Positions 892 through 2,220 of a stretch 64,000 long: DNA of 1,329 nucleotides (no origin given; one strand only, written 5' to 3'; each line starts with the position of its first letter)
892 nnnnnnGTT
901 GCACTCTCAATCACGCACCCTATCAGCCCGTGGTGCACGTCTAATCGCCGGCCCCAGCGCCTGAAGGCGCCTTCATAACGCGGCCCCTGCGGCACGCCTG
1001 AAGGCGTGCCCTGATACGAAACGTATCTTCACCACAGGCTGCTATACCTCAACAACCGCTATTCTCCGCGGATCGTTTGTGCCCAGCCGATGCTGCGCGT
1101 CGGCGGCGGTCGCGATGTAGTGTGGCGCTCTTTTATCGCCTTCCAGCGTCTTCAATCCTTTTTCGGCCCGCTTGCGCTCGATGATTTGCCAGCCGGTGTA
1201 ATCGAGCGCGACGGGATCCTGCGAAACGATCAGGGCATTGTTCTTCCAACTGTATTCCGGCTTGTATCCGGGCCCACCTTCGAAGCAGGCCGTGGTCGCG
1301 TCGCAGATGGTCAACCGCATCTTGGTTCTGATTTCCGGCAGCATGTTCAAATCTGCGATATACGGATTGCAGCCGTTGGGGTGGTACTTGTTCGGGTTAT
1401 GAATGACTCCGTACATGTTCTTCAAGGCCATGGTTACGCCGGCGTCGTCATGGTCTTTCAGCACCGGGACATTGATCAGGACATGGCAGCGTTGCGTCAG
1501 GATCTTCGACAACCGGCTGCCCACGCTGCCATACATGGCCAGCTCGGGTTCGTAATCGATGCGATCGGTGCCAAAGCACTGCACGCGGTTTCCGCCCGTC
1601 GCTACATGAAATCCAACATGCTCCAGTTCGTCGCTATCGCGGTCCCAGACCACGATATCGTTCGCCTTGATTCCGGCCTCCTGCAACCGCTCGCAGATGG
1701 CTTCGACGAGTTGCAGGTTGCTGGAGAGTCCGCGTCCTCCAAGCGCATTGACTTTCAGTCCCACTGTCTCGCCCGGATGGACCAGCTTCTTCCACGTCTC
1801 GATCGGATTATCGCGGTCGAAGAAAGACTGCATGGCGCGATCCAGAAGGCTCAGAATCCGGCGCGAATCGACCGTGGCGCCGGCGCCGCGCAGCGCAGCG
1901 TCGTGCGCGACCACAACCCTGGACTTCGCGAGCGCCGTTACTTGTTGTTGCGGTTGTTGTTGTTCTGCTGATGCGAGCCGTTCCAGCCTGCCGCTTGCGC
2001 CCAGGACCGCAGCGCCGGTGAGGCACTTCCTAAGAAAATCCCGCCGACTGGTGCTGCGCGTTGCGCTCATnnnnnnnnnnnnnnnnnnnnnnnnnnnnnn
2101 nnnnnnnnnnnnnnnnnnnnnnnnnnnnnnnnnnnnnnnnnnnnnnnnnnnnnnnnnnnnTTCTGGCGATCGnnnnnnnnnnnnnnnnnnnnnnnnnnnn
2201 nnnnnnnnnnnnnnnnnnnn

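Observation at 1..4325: Operon coupling a NapH-NapG-like fused polyferredoxin to a lipoprotein, a Tat-signal DUF362 protein and a Tat-signal radical SAM enzyme: candidate periplasm-facing radical-SAM redox system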

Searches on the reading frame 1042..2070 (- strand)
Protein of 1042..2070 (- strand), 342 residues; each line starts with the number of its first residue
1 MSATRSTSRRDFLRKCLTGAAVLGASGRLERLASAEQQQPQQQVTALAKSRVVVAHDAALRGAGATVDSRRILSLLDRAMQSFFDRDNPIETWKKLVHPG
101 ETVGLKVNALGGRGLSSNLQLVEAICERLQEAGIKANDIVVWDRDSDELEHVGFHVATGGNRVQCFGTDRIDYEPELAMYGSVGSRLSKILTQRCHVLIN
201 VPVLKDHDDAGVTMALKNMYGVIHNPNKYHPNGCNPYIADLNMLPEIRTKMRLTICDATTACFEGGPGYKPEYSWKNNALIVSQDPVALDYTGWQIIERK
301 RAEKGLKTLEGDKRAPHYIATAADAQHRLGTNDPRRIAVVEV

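Call 5: search_protein_families(library=pfam, proteins=[window:1042-2070:-], max_evalue=0.01)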
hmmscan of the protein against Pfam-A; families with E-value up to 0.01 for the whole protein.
window:1042-2070:- (342 aa): 1 family
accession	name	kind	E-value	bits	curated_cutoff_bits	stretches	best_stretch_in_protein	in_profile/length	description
PF04015.17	DUF362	-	2e-21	77.4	24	1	103-293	1-198/200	Domain of unknown function (DUF362)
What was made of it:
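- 1042..2070 (-): DUF362 protein, 342 aa, with a Tat signal (aa 1-35, nt 1966-2070: SRRDFLR ... ASA|E). PF04015, E = 2e-21 (call 5).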

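Call 6: search_protein_families(library=ncbifam, proteins=[window:1042-2070:-], max_evalue=0.01)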
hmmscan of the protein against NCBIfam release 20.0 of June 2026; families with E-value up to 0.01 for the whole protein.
window:1042-2070:- (342 aa): 2 families
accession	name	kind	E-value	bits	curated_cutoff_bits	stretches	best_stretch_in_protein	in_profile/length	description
TIGR01409.1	TAT_signal_seq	domain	0.0009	19.5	16.7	1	7-32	1-26/29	twin-arginine translocation signal domain-containing protein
NF052623.1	Npun_F2552_fam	equivalog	0.0011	18.4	500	0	194-226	134-166/314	Npun_F2552 family protein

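Call 7: find_encoding_contigs(protein=window:1042-2070:-, flank=10000, max_places=10)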
Protein window:1042-2070:- (342 aa): no gene with exactly this product is on record in the collection.

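Call 30: search_solved_structures(query=window:1042-2070:-, max_evalue=1)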
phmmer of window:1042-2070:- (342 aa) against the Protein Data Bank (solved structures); distinct sequences matched with E-value up to 1: 1.
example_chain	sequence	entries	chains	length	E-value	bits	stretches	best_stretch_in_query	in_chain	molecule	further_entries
4ch7_A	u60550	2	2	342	0.47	12.8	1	68-167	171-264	NIRD-LIKE PROTEIN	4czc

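Call 34: find_homologous_proteins(query=window:1042-2070:-, max_evalue=0.00001)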
Query window:1042-2070:- (342 aa): 3737 proteins with E <= 0.00001 among 8000 candidates; the best 120 are listed.
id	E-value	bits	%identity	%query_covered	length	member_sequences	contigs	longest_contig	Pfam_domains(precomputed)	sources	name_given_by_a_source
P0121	2.7e-215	732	95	100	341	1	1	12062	PF04015.18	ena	-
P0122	1.4e-214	729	94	100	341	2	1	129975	PF04015.18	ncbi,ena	-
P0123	1.0e-210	717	93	100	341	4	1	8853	PF04015.18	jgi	-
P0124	7.2e-210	714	93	100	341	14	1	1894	PF04015.18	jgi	-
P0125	7.5e-209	711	92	100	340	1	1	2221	PF04015.18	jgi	jgi:uncharacterized protein (DUF362 family)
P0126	5.0e-206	701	89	100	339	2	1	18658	PF04015.18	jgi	jgi:uncharacterized protein (DUF362 family)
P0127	3.1e-205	699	90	100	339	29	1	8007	PF04015.18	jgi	jgi:uncharacterized protein (DUF362 family)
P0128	1.7e-204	696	88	100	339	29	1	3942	PF04015.18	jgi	jgi:uncharacterized protein (DUF362 family)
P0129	4.3e-204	695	90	100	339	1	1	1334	PF04015.18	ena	-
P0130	5.9e-204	695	89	100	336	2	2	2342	PF04015.18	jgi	-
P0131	9.0e-204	694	89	100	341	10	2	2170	PF04015.18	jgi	-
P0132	1.0e-203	694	89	100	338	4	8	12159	PF04015.18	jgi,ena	jgi:uncharacterized protein (DUF362 family)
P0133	2.1e-203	693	88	100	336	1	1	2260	PF04015.18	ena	-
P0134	2.3e-202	689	88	100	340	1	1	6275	PF04015.18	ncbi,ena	-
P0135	3.8e-202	689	89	100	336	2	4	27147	PF04015.18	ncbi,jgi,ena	jgi:uncharacterized protein (DUF362 family)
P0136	4.0e-202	689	89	100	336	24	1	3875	PF04015.18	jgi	-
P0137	7.1e-202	688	89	100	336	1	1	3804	PF04015.18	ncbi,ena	-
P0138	3.7e-201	685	89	100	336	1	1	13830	PF04015.18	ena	-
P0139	2.6e-200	683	89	100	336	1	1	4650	PF04015.18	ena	-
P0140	2.7e-200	683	87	100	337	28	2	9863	PF04015.18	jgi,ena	-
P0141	6.0e-200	681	88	100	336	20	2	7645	PF04015.18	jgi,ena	-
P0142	2.5e-199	679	88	100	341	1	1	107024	PF04015.18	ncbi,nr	ncbi:MAG: DUF362 domain-containing protein [Acidobacteriia bacterium]|nr:DUF362 domain-containing pr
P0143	2.5e-199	679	89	100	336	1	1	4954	PF04015.18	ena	-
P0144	3.2e-199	679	88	99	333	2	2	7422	PF04015.18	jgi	jgi:uncharacterized protein (DUF362 family)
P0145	1.6e-198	677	87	100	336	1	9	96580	PF04015.18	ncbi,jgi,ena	jgi:uncharacterized protein (DUF362 family)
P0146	1.7e-198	677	87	100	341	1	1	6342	PF04015.18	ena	-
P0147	2.1e-198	676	87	100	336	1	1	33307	PF04015.18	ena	-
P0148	3.0e-198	676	87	100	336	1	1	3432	PF04015.18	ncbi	-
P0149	4.5e-198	675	88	99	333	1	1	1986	PF04015.18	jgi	jgi:uncharacterized protein (DUF362 family)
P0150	6.2e-198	675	87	100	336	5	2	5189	PF04015.18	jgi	jgi:uncharacterized protein (DUF362 family)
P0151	6.4e-198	675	88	100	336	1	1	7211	PF04015.18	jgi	jgi:uncharacterized protein (DUF362 family)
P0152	8.2e-198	674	87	100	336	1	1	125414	PF04015.18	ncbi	-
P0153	1.0e-197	674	87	100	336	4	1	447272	PF04015.18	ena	-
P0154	1.3e-197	674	87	100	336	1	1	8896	PF04015.18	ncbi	-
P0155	1.5e-197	673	87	100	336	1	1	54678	PF04015.18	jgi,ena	-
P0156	1.7e-197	673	87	100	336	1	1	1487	PF04015.18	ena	-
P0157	2.4e-197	673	88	100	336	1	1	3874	PF04015.18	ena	-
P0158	2.7e-197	673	87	100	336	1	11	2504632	PF04015.18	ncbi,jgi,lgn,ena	jgi:uncharacterized protein (DUF362 family)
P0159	2.8e-197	673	87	100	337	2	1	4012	PF04015.18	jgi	jgi:uncharacterized protein (DUF362 family)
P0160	3.1e-197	672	87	100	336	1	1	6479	PF04015.18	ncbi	-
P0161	3.7e-197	672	88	100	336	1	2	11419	PF04015.18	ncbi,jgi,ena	ncbi:MAG: DUF362 domain-containing protein [Terriglobales bacterium]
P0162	5.8e-197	672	87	100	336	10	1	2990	PF04015.18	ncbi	-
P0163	9.9e-197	671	87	100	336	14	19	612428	PF04015.18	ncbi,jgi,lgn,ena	ncbi:MAG: DUF362 domain-containing protein [Terriglobales bacterium]|jgi:uncharacterized protein (DU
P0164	1.1e-196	671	87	100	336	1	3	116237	PF04015.18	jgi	jgi:uncharacterized protein (DUF362 family)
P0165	1.1e-196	671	87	100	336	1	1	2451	PF04015.18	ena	-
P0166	1.2e-196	671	87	100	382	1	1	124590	PF04015.18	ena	-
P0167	2.0e-196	670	87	100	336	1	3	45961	PF04015.18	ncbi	-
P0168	2.0e-196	670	87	100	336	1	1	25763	PF04015.18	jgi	jgi:uncharacterized protein (DUF362 family)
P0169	2.1e-196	670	88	99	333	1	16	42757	PF04015.18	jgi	jgi:uncharacterized protein (DUF362 family)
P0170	2.3e-196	670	88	100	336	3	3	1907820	PF04015.18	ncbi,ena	-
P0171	2.3e-196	670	87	100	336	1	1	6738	PF04015.18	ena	-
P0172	2.6e-196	669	87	100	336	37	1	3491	PF04015.18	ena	-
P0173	2.9e-196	669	87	100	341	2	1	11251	PF04015.18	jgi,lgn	jgi:uncharacterized protein (DUF362 family)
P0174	2.9e-196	669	86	100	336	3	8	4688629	PF04015.18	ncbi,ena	ncbi:MAG: DUF362 domain-containing protein [Terriglobales bacterium]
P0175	3.1e-196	669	87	100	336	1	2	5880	PF04015.18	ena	-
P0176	3.4e-196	669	86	100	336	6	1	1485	PF04015.18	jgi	-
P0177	5.6e-196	668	86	100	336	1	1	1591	PF04015.18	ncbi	-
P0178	5.8e-196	668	87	100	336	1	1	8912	PF04015.18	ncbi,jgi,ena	-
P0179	6.1e-196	668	88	99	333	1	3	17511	PF04015.18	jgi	jgi:uncharacterized protein (DUF362 family)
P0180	1.4e-195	667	88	99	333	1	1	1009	PF04015.18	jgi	jgi:uncharacterized protein (DUF362 family)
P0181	2.4e-195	666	86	100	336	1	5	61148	PF04015.18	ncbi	-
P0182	2.5e-195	666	87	99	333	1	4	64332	PF04015.18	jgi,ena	-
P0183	2.8e-195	666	87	100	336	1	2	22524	PF04015.18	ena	-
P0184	3.6e-195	666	87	100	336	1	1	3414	PF04015.18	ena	-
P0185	4.2e-195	665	88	99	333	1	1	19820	PF04015.18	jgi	jgi:uncharacterized protein (DUF362 family)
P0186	5.0e-195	665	86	100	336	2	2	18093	PF04015.18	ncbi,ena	-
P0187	5.1e-195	665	86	100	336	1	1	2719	PF04015.18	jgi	-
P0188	7.9e-195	665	87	99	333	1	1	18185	PF04015.18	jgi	jgi:uncharacterized protein (DUF362 family)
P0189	1.3e-194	664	87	99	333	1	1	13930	PF04015.18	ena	-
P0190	1.3e-194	664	85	100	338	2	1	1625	PF04015.18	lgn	-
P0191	1.5e-194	664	87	99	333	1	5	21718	PF04015.18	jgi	jgi:uncharacterized protein (DUF362 family)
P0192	3.1e-194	663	85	100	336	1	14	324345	PF04015.18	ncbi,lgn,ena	ncbi:MAG: DUF362 domain-containing protein [Terriglobales bacterium]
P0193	3.3e-194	662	86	100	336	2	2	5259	PF04015.18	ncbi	-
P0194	3.6e-194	662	86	100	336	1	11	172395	PF04015.18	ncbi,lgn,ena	-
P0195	3.8e-194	662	85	99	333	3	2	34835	PF04015.18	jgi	jgi:uncharacterized protein (DUF362 family)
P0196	6.3e-194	662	85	100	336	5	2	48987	PF04015.18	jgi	-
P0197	6.5e-194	662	85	100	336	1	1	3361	PF04015.18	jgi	-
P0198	6.5e-194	662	86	100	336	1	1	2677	PF04015.18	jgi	-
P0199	8.6e-194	661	85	100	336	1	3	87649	PF04015.18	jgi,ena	jgi:uncharacterized protein (DUF362 family)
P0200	8.9e-194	661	85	100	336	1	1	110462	PF04015.18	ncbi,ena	-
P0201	9.6e-194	661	86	100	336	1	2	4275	PF04015.18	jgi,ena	-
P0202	1.6e-193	660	85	100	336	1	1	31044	PF04015.18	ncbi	-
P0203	1.6e-193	660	85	100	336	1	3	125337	PF04015.18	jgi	-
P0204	2.2e-193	660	86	100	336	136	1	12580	PF04015.18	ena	-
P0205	2.5e-193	660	86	100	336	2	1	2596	PF04015.18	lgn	-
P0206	3.2e-193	659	89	98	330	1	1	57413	PF04015.18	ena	-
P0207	3.6e-193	659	86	100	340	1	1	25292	PF04015.18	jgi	jgi:uncharacterized protein (DUF362 family)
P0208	4.0e-193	659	85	100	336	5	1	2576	PF04015.18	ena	-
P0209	4.7e-193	659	85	100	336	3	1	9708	PF04015.18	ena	-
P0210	6.0e-193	658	86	100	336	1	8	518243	PF04015.18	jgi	-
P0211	7.0e-193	658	86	100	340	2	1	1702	PF04015.18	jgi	-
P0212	7.9e-193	658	86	100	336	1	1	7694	PF04015.18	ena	-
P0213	8.1e-193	658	84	100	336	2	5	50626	PF04015.18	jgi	-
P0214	9.2e-193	658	86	99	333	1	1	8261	PF04015.18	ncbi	ncbi:MAG: DUF362 domain-containing protein [Candidatus Sulfotelmatobacter sp.]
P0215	1.4e-192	657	85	100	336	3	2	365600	PF04015.18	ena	-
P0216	4.2e-192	656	85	100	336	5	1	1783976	PF04015.18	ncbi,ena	-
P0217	5.8e-192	655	85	100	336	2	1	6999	PF04015.18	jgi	jgi:uncharacterized protein (DUF362 family)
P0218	5.8e-192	655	86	100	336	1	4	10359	PF04015.18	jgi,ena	-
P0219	5.8e-192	655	84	100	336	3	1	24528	PF04015.18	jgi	jgi:uncharacterized protein (DUF362 family)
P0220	8.7e-192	655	85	100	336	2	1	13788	PF04015.18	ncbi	-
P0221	1.3e-191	654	84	100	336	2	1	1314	PF04015.18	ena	-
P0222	1.7e-191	654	85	100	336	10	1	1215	PF04015.18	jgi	-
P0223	2.2e-191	653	85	100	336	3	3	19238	PF04015.18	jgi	-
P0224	2.5e-191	653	86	100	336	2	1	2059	PF04015.18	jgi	-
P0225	8.0e-191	651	85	100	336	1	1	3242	PF04015.18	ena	-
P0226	1.2e-190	651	88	96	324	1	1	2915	PF04015.18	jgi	-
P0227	1.4e-190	651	84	100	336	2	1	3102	PF04015.18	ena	-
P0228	3.2e-190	649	85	100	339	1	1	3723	PF04015.18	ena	-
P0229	3.3e-190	649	85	100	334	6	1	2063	PF04015.18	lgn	-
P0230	3.4e-190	649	84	100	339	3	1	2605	PF04015.18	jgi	jgi:uncharacterized protein (DUF362 family)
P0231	4.7e-190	649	84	100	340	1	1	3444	PF04015.18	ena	-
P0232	5.2e-190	649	85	100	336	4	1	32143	PF04015.18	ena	-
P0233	5.2e-190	649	84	100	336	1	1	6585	PF04015.18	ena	-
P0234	6.0e-190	649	84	100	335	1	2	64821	PF04015.18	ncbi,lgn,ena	ncbi:MAG: DUF362 domain-containing protein [Terriglobales bacterium]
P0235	7.2e-190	648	85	100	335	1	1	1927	PF04015.18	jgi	jgi:uncharacterized protein (DUF362 family)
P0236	8.2e-190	648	84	100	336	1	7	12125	PF04015.18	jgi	jgi:uncharacterized protein (DUF362 family)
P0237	1.0e-189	648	83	100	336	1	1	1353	PF04015.18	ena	-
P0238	1.3e-189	647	85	100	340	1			PF04015.18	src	-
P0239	1.4e-189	647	87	98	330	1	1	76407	PF04015.18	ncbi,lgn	ncbi:MAG: DUF362 domain-containing protein [Terriglobales bacterium]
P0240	1.7e-189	647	84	100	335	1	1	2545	PF04015.18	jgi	-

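Call 68: find_homologous_proteins(query=A4, max_evalue=1e-10)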
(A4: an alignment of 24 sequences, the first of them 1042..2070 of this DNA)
Query A4 (24 sequences) (342 aa, profile of the alignment): 3769 proteins with E <= 1e-10 among 8000 candidates; the best 120 are listed.
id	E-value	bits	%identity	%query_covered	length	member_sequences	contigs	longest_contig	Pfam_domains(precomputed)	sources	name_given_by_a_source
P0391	7.9e-137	474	58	100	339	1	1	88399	PF04015.18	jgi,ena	-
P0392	1.4e-135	470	59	100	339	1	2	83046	PF04015.18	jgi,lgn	jgi:uncharacterized protein (DUF362 family)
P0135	1.8e-135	470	89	100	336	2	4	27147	PF04015.18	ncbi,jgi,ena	jgi:uncharacterized protein (DUF362 family)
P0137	1.9e-135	470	89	100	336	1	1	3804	PF04015.18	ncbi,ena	-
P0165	2.3e-135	469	87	100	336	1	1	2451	PF04015.18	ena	-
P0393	4.2e-135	468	81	98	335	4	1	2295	PF04015.18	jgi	-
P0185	1.0e-134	467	88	99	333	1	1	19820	PF04015.18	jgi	jgi:uncharacterized protein (DUF362 family)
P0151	1.1e-134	467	88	100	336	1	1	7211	PF04015.18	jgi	jgi:uncharacterized protein (DUF362 family)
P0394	1.2e-134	467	62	99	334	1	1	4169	PF04015.18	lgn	-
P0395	2.6e-134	466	75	100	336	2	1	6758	PF04015.18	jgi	jgi:uncharacterized protein (DUF362 family)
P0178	3.3e-134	465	87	100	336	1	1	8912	PF04015.18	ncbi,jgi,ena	-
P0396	3.4e-134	465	59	100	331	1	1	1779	PF04015.18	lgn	-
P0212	3.7e-134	465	86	100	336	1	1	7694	PF04015.18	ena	-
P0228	3.9e-134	465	85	100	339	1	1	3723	PF04015.18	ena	-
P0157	4.3e-134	465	88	100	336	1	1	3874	PF04015.18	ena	-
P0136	4.4e-134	465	89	100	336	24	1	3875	PF04015.18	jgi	-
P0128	4.7e-134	465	88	100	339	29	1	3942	PF04015.18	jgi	jgi:uncharacterized protein (DUF362 family)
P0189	5.2e-134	465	87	99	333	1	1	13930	PF04015.18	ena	-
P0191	5.2e-134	465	87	99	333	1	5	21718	PF04015.18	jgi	jgi:uncharacterized protein (DUF362 family)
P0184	5.5e-134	465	87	100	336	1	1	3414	PF04015.18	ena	-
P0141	6.3e-134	464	88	100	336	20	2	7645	PF04015.18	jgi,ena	-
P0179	7.0e-134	464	88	99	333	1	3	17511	PF04015.18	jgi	jgi:uncharacterized protein (DUF362 family)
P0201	8.0e-134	464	86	100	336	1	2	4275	PF04015.18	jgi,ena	-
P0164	8.6e-134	464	87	100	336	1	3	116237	PF04015.18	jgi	jgi:uncharacterized protein (DUF362 family)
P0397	9.3e-134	464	74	98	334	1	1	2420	PF04015.18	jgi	-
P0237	1.1e-133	464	83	100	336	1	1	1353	PF04015.18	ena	-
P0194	1.1e-133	464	86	100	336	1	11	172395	PF04015.18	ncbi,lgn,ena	-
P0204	1.2e-133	464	86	100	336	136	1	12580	PF04015.18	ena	-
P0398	1.3e-133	464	77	100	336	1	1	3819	PF04015.18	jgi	jgi:uncharacterized protein (DUF362 family)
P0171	1.3e-133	463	87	100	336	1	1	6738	PF04015.18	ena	-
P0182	1.3e-133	463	87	99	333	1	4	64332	PF04015.18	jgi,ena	-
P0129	1.4e-133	463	90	100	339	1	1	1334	PF04015.18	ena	-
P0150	1.6e-133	463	87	100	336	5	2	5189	PF04015.18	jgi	jgi:uncharacterized protein (DUF362 family)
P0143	1.6e-133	463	89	100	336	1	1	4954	PF04015.18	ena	-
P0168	1.8e-133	463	87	100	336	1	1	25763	PF04015.18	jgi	jgi:uncharacterized protein (DUF362 family)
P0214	1.8e-133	463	86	99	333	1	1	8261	PF04015.18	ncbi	ncbi:MAG: DUF362 domain-containing protein [Candidatus Sulfotelmatobacter sp.]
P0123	1.8e-133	463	93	100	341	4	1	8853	PF04015.18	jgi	-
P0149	1.8e-133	463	88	99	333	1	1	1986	PF04015.18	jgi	jgi:uncharacterized protein (DUF362 family)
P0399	1.9e-133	463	59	100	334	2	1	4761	PF04015.18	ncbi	-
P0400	2.2e-133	463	75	100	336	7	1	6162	PF04015.18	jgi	jgi:uncharacterized protein (DUF362 family)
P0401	2.4e-133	463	83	100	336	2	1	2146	PF04015.18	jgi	-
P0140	2.4e-133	463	87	100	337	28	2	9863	PF04015.18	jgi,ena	-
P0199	2.5e-133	463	85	100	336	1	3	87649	PF04015.18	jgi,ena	jgi:uncharacterized protein (DUF362 family)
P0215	2.6e-133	462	85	100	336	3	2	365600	PF04015.18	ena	-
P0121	2.6e-133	462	95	100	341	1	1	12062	PF04015.18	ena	-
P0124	2.7e-133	462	93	100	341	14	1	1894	PF04015.18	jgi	-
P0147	2.8e-133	462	87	100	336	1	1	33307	PF04015.18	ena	-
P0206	2.8e-133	462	89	98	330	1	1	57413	PF04015.18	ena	-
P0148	2.8e-133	462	87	100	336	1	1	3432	PF04015.18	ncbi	-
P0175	2.9e-133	462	87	100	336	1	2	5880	PF04015.18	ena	-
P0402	3.1e-133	462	82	100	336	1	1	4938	PF04015.18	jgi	-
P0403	3.6e-133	462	76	100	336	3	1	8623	PF04015.18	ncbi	-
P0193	3.8e-133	462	86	100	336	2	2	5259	PF04015.18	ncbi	-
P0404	3.9e-133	462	77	100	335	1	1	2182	PF04015.18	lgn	-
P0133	4.0e-133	462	88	100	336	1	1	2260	PF04015.18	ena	-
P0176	4.0e-133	462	86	100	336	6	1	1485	PF04015.18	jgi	-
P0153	4.2e-133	462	87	100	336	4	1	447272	PF04015.18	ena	-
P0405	4.3e-133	462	75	99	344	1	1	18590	PF04015.18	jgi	jgi:uncharacterized protein (DUF362 family)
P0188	4.6e-133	462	87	99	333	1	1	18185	PF04015.18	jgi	jgi:uncharacterized protein (DUF362 family)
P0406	4.7e-133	462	76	98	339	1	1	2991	PF04015.18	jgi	-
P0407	4.7e-133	462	75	98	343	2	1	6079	PF04015.18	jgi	-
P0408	4.9e-133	462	85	98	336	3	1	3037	PF04015.18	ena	-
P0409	5.0e-133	462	60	99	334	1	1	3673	PF04015.18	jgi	jgi:uncharacterized protein (DUF362 family)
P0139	5.2e-133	461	89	100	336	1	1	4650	PF04015.18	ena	-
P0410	5.4e-133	461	84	100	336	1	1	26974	PF04015.18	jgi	jgi:uncharacterized protein (DUF362 family)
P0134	5.5e-133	461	88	100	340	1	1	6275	PF04015.18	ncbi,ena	-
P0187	5.6e-133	461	86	100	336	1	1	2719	PF04015.18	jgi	-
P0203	5.7e-133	461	85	100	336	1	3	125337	PF04015.18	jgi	-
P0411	5.7e-133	461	71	100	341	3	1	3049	PF04015.18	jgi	jgi:uncharacterized protein (DUF362 family)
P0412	5.9e-133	461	83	100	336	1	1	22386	PF04015.18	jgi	-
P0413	6.3e-133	461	74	100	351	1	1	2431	PF04015.18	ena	-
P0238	6.4e-133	461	85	100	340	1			PF04015.18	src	-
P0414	6.5e-133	461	79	100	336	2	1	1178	PF04015.18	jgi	jgi:uncharacterized protein (DUF362 family)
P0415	6.5e-133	461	83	100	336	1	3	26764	PF04015.18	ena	-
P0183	6.6e-133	461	87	100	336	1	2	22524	PF04015.18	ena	-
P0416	6.6e-133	461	69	99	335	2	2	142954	PF04015.18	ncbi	ncbi:MAG: DUF362 domain-containing protein [Terracidiphilus sp.]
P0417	6.7e-133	461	75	100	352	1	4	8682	PF04015.18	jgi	jgi:uncharacterized protein (DUF362 family)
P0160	6.7e-133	461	87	100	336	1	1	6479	PF04015.18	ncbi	-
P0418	7.0e-133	461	83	100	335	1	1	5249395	PF04015.18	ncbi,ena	-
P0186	7.3e-133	461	86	100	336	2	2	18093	PF04015.18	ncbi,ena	-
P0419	7.4e-133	461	77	100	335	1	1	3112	PF04015.18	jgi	-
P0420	7.7e-133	461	64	86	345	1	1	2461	PF04015.18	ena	-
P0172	7.8e-133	461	87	100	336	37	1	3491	PF04015.18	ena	-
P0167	7.9e-133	461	87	100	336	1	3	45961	PF04015.18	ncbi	-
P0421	8.5e-133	461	77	98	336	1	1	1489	PF04015.18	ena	-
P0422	9.0e-133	461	75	98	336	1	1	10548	PF04015.18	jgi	jgi:uncharacterized protein (DUF362 family)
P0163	9.1e-133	461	87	100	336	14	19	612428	PF04015.18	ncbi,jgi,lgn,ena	ncbi:MAG: DUF362 domain-containing protein [Terriglobales bacterium]|jgi:uncharacterized protein (DU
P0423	9.5e-133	461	78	98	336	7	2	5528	PF04015.18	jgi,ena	-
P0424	1.0e-132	461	55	98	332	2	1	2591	PF04015.18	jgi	-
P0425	1.1e-132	460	45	98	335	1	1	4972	PF04015.18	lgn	-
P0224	1.1e-132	460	86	100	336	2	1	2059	PF04015.18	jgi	-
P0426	1.1e-132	460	73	100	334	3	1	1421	PF04015.18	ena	-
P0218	1.1e-132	460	86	100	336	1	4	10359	PF04015.18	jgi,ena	-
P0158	1.1e-132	460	87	100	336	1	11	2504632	PF04015.18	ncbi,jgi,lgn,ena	jgi:uncharacterized protein (DUF362 family)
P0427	1.1e-132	460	72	99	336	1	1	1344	PF04015.18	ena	-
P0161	1.2e-132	460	88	100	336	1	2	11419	PF04015.18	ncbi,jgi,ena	ncbi:MAG: DUF362 domain-containing protein [Terriglobales bacterium]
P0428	1.2e-132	460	82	100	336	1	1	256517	PF04015.18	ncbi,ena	-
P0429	1.3e-132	460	80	100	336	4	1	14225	PF04015.18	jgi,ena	-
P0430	1.3e-132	460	58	98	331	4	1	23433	PF04015.18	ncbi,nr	ncbi:MAG TPA: DUF362 domain-containing protein [Methylomirabilota bacterium]|nr:DUF362 domain-contai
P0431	1.3e-132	460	75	100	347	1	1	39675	PF04015.18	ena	-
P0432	1.4e-132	460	72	100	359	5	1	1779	PF04015.18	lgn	-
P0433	1.4e-132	460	56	100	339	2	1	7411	PF04015.18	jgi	jgi:uncharacterized protein (DUF362 family)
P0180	1.5e-132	460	88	99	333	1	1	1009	PF04015.18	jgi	jgi:uncharacterized protein (DUF362 family)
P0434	1.5e-132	460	77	98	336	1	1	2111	PF04015.18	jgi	-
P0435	1.5e-132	460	63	86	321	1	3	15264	PF04015.18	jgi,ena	-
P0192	1.6e-132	460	85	100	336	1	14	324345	PF04015.18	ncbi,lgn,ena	ncbi:MAG: DUF362 domain-containing protein [Terriglobales bacterium]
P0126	1.6e-132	460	89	100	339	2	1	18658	PF04015.18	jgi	jgi:uncharacterized protein (DUF362 family)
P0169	1.6e-132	460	88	99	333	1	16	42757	PF04015.18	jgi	jgi:uncharacterized protein (DUF362 family)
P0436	1.7e-132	460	77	100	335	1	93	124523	PF04015.18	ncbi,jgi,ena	jgi:uncharacterized protein (DUF362 family)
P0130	1.8e-132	460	89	100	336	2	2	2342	PF04015.18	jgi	-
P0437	1.8e-132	460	58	98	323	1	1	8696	PF04015.18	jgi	jgi:uncharacterized protein (DUF362 family)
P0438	1.8e-132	460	80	98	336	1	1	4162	PF04015.18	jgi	jgi:uncharacterized protein (DUF362 family)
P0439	1.9e-132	460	62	99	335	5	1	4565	PF04015.18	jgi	-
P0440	2.0e-132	460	77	100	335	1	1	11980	PF04015.18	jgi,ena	-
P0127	2.1e-132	459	90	100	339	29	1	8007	PF04015.18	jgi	jgi:uncharacterized protein (DUF362 family)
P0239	2.2e-132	459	87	98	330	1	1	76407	PF04015.18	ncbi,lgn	ncbi:MAG: DUF362 domain-containing protein [Terriglobales bacterium]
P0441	2.3e-132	459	82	100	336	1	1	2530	PF04015.18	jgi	jgi:uncharacterized protein (DUF362 family)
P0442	2.4e-132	459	62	86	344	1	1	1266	PF04015.18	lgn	-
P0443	2.5e-132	459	83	100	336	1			PF04015.18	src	-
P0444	2.6e-132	459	58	100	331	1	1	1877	PF04015.18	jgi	jgi:uncharacterized protein (DUF362 family)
